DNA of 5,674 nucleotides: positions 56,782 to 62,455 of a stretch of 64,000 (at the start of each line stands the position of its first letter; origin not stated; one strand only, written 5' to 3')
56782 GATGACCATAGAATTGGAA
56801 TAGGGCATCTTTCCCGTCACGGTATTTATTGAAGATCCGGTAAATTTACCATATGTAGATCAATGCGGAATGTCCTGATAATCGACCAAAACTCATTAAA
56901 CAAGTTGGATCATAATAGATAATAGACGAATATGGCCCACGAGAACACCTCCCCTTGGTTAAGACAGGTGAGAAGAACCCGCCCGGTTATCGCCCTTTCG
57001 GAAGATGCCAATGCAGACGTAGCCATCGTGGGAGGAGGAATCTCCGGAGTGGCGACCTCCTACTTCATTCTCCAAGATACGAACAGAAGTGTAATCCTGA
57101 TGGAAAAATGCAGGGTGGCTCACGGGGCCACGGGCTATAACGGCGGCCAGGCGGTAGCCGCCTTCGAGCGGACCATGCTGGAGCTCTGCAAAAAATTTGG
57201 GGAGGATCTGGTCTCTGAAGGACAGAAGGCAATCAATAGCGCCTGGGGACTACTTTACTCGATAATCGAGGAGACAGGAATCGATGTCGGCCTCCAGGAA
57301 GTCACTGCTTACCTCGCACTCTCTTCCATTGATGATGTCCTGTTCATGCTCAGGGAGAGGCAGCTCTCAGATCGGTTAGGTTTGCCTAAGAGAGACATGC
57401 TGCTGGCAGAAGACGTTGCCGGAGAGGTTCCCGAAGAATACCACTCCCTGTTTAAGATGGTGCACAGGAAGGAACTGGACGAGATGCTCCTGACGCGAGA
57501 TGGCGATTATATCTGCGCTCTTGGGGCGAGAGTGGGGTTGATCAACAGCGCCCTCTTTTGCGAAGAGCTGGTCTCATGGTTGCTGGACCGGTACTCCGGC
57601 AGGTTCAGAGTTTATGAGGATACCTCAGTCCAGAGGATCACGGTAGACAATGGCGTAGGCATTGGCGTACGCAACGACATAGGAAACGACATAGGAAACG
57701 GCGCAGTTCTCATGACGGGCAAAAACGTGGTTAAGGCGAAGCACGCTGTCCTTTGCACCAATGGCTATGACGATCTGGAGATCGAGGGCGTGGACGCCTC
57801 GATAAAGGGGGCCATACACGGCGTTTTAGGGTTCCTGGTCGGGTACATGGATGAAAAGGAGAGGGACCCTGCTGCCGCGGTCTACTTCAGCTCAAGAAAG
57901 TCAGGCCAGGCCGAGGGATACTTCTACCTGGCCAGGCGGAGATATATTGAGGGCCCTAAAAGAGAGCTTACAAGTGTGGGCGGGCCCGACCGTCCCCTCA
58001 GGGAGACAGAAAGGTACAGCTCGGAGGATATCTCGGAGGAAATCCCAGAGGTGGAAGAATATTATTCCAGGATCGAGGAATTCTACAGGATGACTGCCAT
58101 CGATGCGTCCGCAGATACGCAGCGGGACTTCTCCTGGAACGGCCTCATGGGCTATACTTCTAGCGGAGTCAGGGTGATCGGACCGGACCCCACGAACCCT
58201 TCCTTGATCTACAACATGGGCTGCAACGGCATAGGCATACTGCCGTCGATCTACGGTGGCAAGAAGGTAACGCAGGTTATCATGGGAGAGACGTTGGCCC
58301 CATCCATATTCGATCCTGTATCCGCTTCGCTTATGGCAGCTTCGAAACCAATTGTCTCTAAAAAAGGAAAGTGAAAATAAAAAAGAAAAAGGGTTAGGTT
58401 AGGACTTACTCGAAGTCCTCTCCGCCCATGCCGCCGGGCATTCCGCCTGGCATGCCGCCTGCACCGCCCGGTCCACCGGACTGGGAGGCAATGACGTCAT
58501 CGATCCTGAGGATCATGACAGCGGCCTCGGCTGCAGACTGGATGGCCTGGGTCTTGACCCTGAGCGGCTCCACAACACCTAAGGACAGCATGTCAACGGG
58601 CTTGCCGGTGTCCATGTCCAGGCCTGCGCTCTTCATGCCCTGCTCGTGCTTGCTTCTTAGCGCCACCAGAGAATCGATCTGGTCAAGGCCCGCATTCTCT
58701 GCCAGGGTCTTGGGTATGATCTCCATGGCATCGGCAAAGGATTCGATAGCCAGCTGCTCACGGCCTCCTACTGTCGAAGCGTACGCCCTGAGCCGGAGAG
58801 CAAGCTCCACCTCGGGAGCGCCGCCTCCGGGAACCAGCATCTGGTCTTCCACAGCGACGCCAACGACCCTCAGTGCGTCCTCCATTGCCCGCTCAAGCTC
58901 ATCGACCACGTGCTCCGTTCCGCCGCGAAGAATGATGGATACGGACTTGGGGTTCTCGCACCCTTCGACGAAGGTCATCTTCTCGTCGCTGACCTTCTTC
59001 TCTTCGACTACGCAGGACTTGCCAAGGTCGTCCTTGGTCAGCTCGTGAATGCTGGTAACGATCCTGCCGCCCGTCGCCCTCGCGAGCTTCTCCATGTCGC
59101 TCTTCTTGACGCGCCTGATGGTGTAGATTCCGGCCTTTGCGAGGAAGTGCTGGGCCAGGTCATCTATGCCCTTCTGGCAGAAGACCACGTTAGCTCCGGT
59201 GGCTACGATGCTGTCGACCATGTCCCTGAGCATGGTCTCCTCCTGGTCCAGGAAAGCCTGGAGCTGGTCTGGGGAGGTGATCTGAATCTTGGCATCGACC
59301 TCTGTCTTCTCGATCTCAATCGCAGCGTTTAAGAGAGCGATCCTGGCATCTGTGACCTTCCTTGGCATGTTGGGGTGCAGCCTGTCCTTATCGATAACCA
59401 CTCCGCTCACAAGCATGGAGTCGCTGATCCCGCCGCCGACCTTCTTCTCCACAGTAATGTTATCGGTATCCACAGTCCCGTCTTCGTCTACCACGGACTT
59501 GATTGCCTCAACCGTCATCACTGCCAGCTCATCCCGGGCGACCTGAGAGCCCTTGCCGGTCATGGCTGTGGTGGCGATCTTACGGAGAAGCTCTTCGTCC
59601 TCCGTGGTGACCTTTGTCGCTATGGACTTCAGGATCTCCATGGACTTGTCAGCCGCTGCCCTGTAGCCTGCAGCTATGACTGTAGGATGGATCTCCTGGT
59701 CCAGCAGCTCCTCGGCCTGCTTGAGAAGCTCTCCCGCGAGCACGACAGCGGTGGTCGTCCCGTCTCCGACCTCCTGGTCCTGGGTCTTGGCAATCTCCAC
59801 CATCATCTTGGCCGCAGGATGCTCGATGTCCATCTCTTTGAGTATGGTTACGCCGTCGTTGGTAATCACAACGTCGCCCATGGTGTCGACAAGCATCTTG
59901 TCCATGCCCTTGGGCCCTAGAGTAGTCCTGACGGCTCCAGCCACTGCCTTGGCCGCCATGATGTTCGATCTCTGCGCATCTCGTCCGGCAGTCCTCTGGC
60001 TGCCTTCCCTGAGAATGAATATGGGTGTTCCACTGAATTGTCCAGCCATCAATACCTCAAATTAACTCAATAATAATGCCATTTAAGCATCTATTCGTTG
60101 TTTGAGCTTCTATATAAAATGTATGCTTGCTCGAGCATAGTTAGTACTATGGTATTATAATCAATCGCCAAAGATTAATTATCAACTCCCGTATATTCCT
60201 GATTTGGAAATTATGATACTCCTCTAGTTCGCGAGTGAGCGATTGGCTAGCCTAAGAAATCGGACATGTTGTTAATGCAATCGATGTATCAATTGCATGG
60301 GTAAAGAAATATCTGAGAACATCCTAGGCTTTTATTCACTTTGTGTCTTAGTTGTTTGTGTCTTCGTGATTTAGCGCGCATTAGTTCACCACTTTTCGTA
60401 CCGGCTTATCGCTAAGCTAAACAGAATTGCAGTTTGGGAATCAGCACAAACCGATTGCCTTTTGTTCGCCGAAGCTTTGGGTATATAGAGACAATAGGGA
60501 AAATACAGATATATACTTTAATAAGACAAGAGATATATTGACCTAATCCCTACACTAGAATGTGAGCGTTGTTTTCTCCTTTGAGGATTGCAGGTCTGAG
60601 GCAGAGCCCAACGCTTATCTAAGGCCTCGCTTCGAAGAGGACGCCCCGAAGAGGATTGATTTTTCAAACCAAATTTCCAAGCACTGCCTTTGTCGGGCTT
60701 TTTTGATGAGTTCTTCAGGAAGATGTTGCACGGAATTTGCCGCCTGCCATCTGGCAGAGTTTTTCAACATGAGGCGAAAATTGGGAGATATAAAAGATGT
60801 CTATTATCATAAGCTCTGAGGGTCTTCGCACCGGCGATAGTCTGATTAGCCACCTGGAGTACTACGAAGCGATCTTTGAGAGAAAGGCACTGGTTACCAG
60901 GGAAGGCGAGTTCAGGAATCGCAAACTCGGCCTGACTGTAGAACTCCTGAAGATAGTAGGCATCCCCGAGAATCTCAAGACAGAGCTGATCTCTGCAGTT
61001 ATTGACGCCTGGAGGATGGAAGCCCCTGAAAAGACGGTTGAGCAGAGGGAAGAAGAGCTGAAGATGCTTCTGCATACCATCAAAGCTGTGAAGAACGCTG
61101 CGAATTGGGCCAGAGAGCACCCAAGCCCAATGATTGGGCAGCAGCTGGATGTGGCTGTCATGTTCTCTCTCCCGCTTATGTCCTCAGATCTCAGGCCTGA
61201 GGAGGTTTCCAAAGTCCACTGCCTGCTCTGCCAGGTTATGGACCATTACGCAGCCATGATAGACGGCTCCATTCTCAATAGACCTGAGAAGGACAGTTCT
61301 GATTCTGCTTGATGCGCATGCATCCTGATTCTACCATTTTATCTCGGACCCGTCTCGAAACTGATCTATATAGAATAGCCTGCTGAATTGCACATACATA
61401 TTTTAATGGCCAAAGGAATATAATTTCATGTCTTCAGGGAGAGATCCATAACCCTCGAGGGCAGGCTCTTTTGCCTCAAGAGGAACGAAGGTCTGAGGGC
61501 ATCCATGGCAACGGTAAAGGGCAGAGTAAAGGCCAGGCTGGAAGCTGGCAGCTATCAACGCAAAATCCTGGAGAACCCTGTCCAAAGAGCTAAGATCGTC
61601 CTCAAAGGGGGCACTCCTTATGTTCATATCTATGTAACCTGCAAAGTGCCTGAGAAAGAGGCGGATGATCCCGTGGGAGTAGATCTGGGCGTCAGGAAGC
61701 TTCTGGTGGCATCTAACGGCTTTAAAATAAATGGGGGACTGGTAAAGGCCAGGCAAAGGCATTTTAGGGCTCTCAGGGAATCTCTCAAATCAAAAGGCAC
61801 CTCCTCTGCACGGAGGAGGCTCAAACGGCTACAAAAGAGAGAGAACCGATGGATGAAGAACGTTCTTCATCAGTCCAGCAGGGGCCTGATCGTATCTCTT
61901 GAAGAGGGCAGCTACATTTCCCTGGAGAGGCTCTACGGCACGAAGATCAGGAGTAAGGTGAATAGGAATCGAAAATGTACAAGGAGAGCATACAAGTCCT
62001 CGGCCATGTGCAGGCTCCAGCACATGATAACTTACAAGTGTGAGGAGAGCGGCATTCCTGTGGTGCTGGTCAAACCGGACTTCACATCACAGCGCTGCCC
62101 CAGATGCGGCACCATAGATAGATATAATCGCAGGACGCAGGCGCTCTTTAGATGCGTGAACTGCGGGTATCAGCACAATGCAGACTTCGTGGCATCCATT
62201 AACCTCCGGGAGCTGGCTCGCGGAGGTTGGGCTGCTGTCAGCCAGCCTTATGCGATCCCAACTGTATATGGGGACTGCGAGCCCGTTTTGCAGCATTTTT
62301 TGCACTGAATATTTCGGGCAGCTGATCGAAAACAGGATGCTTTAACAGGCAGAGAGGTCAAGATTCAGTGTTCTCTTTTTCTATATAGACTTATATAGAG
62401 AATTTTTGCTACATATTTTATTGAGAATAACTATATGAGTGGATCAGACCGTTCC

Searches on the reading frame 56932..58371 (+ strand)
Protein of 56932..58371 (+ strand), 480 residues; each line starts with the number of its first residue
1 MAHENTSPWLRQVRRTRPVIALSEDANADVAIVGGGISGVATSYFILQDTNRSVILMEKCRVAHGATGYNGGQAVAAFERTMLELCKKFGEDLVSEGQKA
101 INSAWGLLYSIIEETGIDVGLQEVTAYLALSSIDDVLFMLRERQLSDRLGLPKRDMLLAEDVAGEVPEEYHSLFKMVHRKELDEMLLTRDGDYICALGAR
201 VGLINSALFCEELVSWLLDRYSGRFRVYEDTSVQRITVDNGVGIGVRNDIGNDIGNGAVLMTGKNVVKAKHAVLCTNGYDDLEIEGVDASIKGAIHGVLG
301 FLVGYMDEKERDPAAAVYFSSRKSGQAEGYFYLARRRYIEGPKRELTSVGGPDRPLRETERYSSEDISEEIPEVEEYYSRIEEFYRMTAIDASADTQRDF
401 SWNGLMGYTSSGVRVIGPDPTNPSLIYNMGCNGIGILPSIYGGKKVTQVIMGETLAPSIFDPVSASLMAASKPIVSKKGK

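Call 24: search_protein_families(library=pfam, proteins=[window:56932-58371:+])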
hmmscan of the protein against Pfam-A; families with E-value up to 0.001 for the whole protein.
window:56932-58371:+ (480 aa): 3 families
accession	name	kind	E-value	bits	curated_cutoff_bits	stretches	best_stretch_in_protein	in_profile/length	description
PF01266.30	DAO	-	2.5e-25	90.2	27.9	1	29-448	1-352/353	FAD dependent oxidoreductase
PF01946.23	Thi4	-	9.5e-05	22.2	26.2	1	22-76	12-65/235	Thi4 family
PF00890.30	FAD_binding_2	-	0.00046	19.9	20.4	0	29-98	1-72/414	FAD binding domain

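Call 44: find_encoding_contigs(protein=window:56932-58371:+, flank=10000, max_places=4)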
Protein window:56932-58371:+ (480 aa): no gene with exactly this product is on record in the collection.

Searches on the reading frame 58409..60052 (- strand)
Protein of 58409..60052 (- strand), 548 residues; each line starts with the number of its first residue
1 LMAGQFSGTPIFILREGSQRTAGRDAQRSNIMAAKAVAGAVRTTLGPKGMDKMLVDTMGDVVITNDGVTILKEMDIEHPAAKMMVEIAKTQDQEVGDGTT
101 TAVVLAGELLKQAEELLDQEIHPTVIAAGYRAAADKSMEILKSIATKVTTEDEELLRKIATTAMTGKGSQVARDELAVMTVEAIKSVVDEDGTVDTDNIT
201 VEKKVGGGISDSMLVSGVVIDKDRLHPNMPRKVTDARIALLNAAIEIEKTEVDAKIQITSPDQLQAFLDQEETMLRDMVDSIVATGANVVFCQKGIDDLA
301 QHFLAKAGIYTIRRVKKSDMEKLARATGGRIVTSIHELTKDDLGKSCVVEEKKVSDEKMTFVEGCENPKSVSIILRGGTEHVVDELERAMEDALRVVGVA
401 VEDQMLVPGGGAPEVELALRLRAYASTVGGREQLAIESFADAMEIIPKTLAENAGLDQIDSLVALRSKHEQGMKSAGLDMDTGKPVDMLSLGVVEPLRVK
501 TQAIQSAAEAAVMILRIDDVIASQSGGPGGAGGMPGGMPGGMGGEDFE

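Call 24: search_protein_families(library=pfam, proteins=[window:58409-60052:-])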
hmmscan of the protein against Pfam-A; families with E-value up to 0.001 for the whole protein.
window:58409-60052:- (548 aa): 1 family
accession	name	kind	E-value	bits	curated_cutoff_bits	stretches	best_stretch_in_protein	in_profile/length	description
PF00118.29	Cpn60_TCP1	-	8.5e-193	641.9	34.3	1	38-523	2-488/490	TCP-1/cpn60 chaperonin family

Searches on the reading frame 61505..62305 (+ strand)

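Call 24: search_protein_families(library=pfam, proteins=[window:61505-62305:+])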
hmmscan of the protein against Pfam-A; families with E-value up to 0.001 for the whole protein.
window:61505-62305:+ (267 aa): 2 families
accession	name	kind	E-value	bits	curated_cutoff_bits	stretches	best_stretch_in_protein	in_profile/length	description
PF07282.18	Cas12f1-like_TNB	-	2.2e-22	79.4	26.3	1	170-234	3-60/60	Cas12f1-like, TNB domain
PF01385.25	OrfB_IS605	-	7.8e-08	33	30.5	1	48-134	10-105/120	Probable transposase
